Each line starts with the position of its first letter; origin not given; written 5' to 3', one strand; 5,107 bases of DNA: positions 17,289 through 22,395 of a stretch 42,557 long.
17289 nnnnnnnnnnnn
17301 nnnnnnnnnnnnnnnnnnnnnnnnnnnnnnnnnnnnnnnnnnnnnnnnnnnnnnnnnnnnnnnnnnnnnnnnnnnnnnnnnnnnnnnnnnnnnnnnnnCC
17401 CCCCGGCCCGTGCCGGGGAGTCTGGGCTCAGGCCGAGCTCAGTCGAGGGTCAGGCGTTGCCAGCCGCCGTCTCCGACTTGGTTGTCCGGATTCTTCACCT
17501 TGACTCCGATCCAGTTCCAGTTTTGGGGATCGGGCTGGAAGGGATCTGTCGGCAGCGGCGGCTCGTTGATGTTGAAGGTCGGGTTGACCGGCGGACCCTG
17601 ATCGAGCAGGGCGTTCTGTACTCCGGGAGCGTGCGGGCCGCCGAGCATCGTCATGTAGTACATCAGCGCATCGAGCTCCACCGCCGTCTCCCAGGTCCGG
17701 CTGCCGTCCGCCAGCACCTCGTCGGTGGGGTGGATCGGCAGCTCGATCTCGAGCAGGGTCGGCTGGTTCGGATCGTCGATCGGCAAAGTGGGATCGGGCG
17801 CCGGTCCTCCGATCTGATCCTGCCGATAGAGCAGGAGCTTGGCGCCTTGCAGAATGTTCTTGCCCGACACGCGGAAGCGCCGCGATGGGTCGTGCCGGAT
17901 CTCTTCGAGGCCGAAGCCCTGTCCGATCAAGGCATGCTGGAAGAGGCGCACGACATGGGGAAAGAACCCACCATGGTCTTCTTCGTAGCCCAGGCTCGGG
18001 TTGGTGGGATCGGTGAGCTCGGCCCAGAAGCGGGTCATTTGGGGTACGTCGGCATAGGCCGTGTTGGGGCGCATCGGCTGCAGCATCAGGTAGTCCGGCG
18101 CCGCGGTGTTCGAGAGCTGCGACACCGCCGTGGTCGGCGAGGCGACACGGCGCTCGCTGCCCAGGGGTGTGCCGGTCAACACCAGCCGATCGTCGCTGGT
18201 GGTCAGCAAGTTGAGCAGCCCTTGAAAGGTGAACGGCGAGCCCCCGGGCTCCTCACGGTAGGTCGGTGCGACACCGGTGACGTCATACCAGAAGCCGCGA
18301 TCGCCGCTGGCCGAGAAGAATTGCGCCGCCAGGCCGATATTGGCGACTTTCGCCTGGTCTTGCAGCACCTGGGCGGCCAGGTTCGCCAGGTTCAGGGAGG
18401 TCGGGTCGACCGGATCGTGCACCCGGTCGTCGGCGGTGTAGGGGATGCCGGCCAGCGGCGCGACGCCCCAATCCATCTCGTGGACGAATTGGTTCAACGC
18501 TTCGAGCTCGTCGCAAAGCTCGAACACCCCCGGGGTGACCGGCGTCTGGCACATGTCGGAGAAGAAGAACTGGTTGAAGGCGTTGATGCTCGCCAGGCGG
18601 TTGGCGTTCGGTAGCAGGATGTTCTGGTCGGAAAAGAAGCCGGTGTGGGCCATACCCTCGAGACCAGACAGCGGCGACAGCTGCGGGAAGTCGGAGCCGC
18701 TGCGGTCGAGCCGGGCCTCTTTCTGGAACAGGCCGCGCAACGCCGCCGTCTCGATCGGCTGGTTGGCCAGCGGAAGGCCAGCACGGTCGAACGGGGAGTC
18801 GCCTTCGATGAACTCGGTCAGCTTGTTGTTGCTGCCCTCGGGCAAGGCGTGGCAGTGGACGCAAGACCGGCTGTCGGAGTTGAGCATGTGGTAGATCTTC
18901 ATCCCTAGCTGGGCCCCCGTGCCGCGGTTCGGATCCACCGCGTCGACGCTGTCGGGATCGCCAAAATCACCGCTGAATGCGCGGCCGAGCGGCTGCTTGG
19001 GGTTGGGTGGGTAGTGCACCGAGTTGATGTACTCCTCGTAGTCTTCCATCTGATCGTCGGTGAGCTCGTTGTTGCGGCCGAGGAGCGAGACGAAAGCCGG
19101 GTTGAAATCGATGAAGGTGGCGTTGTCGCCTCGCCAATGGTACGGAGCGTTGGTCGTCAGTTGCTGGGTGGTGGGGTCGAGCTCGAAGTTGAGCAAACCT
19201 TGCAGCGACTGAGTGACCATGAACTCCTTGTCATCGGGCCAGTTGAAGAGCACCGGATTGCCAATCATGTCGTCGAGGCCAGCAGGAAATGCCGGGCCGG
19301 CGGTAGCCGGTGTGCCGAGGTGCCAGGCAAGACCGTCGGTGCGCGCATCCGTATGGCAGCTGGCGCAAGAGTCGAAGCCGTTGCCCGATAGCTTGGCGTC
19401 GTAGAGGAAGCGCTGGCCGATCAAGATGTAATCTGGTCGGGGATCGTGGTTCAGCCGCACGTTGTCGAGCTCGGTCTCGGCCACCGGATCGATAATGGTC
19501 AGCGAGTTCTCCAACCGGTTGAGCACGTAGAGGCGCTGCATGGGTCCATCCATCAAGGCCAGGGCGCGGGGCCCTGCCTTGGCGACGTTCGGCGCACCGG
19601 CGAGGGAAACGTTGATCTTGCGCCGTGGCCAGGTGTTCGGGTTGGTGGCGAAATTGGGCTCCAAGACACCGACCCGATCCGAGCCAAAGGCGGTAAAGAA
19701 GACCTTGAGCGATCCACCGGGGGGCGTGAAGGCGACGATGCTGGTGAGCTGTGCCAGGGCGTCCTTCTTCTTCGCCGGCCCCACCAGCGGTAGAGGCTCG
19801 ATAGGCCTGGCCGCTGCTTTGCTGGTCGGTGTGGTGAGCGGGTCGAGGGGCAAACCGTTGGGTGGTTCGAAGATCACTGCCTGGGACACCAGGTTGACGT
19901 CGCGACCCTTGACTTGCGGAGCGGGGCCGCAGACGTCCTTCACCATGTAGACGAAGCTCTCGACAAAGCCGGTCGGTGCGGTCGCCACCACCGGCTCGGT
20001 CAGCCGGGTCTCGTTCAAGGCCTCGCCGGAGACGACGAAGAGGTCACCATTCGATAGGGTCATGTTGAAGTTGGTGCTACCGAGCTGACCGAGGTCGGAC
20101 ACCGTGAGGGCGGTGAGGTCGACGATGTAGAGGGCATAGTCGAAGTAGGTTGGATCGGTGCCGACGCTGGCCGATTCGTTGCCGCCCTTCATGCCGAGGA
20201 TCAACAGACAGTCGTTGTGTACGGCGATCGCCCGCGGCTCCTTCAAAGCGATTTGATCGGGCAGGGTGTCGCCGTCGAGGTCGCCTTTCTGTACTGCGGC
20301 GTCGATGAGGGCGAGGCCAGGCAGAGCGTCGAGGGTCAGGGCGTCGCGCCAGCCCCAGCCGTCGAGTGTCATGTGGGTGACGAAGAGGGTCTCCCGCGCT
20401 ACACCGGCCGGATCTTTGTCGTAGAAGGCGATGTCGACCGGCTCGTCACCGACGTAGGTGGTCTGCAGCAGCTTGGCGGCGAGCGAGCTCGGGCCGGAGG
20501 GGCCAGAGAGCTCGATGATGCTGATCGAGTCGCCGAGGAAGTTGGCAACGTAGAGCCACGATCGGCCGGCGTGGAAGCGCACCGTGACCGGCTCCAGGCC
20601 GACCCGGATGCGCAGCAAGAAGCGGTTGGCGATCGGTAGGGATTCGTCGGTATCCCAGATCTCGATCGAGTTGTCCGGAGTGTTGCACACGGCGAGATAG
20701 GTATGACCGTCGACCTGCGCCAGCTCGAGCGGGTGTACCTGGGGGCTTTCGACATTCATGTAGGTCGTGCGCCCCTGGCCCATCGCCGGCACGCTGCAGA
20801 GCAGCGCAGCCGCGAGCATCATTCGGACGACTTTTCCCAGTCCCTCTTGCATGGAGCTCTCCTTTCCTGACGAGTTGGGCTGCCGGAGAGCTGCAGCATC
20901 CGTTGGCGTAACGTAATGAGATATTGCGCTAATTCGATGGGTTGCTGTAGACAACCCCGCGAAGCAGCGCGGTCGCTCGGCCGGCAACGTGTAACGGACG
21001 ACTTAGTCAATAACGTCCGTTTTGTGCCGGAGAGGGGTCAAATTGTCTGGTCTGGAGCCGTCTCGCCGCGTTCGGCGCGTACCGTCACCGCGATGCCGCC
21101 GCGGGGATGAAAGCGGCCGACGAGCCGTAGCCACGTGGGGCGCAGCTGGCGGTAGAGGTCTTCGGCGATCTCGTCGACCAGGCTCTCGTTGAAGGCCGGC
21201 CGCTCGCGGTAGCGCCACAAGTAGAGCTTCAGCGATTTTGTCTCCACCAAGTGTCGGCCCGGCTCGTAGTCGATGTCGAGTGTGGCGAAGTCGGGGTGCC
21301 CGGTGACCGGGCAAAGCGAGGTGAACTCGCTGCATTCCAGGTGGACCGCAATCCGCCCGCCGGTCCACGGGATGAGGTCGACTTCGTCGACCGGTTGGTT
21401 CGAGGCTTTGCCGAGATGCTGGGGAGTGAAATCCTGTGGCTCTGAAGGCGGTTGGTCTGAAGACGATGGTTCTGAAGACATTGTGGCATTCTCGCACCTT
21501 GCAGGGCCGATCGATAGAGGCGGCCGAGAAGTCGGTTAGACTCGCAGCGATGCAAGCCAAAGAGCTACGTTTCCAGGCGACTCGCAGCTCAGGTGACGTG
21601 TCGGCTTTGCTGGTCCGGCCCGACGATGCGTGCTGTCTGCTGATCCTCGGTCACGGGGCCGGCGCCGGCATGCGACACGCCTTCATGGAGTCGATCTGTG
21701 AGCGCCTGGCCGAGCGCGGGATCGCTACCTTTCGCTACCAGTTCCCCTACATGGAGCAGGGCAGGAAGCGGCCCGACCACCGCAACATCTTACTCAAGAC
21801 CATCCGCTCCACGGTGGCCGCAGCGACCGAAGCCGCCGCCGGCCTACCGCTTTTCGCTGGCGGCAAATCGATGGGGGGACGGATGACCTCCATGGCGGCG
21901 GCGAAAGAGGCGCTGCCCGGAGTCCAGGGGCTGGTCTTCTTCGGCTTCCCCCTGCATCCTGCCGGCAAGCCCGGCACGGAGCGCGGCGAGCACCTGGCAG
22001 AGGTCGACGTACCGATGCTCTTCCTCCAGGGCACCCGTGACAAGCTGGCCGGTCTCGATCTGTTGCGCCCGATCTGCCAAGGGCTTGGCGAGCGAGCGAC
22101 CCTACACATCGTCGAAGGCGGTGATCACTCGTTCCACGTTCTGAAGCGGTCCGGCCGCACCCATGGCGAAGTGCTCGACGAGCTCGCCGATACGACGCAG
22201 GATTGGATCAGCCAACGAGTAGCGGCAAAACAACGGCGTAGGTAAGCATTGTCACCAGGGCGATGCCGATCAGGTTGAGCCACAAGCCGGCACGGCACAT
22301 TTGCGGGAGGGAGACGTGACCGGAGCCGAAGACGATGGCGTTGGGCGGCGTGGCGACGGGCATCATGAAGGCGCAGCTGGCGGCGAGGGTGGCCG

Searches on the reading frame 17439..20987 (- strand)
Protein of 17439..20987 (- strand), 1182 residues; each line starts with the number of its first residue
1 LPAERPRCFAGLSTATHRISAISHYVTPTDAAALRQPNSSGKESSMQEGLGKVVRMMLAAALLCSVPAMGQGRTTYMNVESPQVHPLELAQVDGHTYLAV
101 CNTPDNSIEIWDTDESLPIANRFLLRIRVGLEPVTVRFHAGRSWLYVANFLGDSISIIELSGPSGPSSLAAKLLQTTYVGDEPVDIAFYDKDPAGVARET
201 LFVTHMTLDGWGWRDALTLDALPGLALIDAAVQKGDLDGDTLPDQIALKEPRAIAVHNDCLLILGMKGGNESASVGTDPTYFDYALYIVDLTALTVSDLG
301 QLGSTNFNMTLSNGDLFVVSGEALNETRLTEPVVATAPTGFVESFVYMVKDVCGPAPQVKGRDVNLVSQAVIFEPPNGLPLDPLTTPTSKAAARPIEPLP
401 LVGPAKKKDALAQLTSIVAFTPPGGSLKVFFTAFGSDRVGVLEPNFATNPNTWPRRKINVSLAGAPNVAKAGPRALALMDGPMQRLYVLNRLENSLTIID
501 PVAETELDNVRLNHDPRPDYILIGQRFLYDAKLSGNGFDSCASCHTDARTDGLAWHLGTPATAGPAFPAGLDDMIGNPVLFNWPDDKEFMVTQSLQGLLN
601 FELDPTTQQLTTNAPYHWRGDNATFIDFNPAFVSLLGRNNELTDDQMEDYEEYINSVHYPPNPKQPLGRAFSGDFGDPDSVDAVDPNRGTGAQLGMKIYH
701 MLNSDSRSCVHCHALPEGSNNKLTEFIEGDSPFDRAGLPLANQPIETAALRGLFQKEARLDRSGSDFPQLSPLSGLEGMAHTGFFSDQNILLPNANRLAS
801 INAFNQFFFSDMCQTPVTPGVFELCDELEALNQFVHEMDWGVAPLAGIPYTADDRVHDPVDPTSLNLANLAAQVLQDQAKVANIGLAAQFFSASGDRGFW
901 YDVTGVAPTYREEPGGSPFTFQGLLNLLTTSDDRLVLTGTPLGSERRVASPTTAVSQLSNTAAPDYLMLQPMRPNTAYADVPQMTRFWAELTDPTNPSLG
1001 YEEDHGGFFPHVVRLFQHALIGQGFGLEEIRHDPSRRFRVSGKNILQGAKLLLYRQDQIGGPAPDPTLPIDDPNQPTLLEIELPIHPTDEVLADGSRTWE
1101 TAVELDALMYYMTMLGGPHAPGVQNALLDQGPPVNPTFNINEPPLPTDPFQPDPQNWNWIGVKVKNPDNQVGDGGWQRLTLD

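Call 8: search_protein_families(library=pfam, proteins=[window:17439-20987:-], max_evalue=0.001)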
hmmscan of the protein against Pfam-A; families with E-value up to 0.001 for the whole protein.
window:17439-20987:- (1182 aa): 1 family
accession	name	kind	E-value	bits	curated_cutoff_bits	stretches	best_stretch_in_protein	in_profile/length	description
PF03150.19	CCP_MauG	-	1.7e-06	29.2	25.6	1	521-565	4-50/149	Di-haem cytochrome c peroxidase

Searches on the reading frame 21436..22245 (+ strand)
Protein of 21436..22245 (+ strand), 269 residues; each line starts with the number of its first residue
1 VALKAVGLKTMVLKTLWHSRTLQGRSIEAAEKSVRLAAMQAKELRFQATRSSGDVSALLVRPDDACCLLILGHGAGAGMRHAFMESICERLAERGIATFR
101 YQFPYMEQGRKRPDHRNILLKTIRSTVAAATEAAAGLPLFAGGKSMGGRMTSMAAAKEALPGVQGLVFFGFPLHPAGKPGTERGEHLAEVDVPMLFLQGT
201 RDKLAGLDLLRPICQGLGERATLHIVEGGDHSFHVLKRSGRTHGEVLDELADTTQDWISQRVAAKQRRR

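Call 8: search_protein_families(library=pfam, proteins=[window:21436-22245:+], max_evalue=0.001)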
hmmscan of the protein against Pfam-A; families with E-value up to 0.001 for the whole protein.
window:21436-22245:+ (269 aa): 5 families
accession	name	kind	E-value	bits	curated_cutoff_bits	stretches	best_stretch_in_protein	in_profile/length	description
PF20408.4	Abhydrolase_11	-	2.2e-58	197.6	27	1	68-258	4-192/193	Alpha/beta hydrolase domain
PF12146.15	Hydrolase_4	-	4.2e-09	36.5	27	1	70-170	8-108/239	Serine aminopeptidase, S33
PF12695.13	Abhydrolase_5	-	3.1e-07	30.7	27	1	131-232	50-141/164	Alpha/beta hydrolase family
PF01738.24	DLH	-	0.00013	22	21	1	57-239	3-194/217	Dienelactone hydrolase family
PF00561.26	Abhydrolase_1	-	0.00036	20.7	25.8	0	69-171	3-102/245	alpha/beta hydrolase fold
